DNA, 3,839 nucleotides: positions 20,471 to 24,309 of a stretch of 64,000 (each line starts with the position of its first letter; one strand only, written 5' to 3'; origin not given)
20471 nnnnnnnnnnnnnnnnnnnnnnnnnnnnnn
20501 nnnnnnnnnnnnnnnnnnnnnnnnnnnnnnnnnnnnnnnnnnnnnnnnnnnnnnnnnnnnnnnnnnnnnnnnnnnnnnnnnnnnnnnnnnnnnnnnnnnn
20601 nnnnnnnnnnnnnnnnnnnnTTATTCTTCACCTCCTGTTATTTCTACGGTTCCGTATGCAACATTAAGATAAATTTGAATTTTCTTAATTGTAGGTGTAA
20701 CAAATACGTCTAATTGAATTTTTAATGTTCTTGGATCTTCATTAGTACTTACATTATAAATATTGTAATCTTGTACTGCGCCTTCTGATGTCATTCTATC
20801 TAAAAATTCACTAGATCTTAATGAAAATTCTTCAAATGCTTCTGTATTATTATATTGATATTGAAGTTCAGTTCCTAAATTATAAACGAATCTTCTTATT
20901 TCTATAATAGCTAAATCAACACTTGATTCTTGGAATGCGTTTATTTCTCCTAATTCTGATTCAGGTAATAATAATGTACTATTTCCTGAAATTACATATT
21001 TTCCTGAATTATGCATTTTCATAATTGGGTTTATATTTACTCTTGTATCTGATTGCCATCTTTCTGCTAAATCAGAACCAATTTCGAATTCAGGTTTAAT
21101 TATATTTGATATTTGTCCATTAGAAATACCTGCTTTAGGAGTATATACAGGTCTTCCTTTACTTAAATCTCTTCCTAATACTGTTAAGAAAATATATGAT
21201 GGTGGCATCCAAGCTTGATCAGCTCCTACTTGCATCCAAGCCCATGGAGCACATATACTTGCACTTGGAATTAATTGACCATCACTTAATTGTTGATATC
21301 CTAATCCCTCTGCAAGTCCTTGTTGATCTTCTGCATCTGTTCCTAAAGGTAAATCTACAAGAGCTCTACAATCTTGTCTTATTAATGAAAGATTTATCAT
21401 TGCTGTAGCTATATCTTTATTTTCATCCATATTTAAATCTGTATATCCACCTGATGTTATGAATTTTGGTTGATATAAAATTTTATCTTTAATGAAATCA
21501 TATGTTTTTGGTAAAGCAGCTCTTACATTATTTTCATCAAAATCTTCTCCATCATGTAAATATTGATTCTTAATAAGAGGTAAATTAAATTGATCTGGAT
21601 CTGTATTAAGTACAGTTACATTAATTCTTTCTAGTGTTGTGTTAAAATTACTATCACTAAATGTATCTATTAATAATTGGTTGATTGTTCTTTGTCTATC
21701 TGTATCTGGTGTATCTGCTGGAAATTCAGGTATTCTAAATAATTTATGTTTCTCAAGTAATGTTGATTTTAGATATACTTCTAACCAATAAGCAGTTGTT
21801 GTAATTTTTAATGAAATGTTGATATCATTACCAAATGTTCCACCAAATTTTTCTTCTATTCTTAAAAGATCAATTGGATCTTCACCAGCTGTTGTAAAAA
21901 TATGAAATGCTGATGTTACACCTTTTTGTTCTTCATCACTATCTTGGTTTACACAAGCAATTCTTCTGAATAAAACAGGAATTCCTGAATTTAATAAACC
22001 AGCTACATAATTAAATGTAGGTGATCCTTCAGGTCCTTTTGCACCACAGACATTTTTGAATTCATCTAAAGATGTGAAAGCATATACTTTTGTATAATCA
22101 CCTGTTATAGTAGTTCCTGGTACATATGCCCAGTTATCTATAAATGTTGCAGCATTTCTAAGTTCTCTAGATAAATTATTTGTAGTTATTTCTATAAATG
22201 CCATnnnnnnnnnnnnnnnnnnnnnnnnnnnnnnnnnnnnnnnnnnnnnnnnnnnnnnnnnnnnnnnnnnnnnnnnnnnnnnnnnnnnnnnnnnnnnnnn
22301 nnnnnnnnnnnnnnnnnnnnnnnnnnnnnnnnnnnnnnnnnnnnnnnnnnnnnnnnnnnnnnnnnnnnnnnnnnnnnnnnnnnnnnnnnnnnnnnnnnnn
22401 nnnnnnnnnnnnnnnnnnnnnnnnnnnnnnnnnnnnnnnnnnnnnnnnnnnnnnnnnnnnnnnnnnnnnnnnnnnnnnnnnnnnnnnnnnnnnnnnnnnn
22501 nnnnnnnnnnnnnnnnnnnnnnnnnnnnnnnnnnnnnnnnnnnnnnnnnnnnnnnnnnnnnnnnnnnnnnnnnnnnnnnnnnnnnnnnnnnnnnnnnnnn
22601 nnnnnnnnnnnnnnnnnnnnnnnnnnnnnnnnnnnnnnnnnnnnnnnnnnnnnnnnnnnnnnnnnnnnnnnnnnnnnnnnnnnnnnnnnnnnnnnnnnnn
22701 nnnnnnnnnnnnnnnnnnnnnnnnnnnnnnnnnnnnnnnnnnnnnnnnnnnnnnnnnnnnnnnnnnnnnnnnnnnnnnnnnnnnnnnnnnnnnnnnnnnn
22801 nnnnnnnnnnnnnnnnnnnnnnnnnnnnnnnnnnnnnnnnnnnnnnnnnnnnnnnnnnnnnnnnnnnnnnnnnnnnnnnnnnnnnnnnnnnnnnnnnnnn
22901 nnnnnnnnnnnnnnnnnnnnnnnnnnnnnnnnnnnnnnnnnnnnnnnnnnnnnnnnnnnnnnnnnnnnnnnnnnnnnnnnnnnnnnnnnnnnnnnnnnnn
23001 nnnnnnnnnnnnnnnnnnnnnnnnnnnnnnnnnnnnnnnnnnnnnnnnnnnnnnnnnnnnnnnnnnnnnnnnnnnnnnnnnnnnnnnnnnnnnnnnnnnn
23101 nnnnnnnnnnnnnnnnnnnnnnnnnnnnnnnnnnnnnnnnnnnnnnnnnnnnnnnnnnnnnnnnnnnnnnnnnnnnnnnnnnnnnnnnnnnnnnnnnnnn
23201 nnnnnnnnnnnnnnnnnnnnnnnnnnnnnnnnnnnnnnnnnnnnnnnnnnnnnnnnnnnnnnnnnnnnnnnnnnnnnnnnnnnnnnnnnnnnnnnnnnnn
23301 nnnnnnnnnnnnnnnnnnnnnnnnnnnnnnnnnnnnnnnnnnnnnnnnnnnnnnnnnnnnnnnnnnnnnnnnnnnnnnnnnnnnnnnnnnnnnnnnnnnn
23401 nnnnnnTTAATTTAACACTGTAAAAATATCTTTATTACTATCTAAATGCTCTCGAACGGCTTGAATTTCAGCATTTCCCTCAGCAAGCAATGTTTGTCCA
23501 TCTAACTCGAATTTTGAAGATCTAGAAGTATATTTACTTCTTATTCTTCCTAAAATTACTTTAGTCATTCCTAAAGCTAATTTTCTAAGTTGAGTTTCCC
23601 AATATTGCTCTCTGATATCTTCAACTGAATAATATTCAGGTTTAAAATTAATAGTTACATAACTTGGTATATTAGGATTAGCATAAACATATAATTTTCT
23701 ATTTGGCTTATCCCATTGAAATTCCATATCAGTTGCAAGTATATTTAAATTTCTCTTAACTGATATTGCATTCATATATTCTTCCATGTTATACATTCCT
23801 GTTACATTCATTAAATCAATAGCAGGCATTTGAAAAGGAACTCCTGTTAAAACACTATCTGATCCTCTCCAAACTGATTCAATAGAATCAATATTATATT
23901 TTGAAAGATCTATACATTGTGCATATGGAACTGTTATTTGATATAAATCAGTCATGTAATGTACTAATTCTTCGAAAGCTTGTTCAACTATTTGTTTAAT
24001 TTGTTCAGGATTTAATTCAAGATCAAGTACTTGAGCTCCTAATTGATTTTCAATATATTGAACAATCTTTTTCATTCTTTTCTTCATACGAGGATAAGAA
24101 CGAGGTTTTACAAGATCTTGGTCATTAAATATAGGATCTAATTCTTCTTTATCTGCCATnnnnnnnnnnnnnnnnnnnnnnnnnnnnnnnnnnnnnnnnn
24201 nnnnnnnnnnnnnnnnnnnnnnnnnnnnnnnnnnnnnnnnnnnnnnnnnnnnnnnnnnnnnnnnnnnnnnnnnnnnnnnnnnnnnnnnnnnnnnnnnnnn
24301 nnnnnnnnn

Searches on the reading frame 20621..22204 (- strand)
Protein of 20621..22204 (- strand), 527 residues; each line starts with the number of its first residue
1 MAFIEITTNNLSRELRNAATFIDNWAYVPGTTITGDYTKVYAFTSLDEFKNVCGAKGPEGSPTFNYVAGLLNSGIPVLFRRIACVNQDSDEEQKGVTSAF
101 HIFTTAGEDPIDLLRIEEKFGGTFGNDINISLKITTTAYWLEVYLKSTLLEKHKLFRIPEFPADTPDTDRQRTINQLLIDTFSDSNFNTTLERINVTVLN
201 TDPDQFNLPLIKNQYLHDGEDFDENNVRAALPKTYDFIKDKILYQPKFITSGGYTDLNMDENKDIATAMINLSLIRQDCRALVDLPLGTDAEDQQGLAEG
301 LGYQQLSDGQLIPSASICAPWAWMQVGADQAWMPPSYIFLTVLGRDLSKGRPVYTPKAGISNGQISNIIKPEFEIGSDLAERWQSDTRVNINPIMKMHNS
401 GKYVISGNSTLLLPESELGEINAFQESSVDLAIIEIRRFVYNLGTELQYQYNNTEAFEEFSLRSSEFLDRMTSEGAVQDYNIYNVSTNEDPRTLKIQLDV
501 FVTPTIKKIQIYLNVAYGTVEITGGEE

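Call 10: search_protein_families(library=phrogs, proteins=[window:20621-22204:-], max_evalue=0.01)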
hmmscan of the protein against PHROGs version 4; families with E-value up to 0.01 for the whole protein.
window:20621-22204:- (527 aa): 2 families
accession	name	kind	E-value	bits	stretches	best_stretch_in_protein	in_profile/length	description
phrog_23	-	tail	2.4e-08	34.2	1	23-505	44-450/496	tail sheath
phrog_279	-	tail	3.3e-05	23.8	0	452-517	415-484/489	tail sheath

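Call 11: search_protein_families(library=pfam, proteins=[window:20621-22204:-], max_evalue=0.01)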
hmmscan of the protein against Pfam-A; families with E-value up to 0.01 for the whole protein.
window:20621-22204:- (527 aa): 0 families

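Call 12: search_dna_similar(query=window:20621-22204:-, collection=phages, mode=protein, max_rows=25)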
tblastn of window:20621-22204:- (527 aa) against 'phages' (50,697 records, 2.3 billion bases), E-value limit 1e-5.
No match.

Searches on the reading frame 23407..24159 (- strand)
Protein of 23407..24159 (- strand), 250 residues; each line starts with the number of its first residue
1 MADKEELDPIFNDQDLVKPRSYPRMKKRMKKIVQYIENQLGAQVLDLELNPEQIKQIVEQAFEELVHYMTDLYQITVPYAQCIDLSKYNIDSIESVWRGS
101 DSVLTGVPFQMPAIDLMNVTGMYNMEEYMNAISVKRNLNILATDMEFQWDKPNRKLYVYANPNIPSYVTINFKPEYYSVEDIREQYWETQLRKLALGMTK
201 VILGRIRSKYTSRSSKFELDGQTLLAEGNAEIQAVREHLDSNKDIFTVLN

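Call 10: search_protein_families(library=phrogs, proteins=[window:23407-24159:-], max_evalue=0.01)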
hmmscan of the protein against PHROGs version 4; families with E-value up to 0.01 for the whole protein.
window:23407-24159:- (250 aa): 1 family
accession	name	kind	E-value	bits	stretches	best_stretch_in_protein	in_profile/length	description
phrog_211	-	connector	7.1e-15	55.3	1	27-243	725-963/976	head-tail adaptor Ad2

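Call 11: search_protein_families(library=pfam, proteins=[window:23407-24159:-], max_evalue=0.01)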
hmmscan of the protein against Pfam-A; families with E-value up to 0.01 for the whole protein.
window:23407-24159:- (250 aa): 0 families
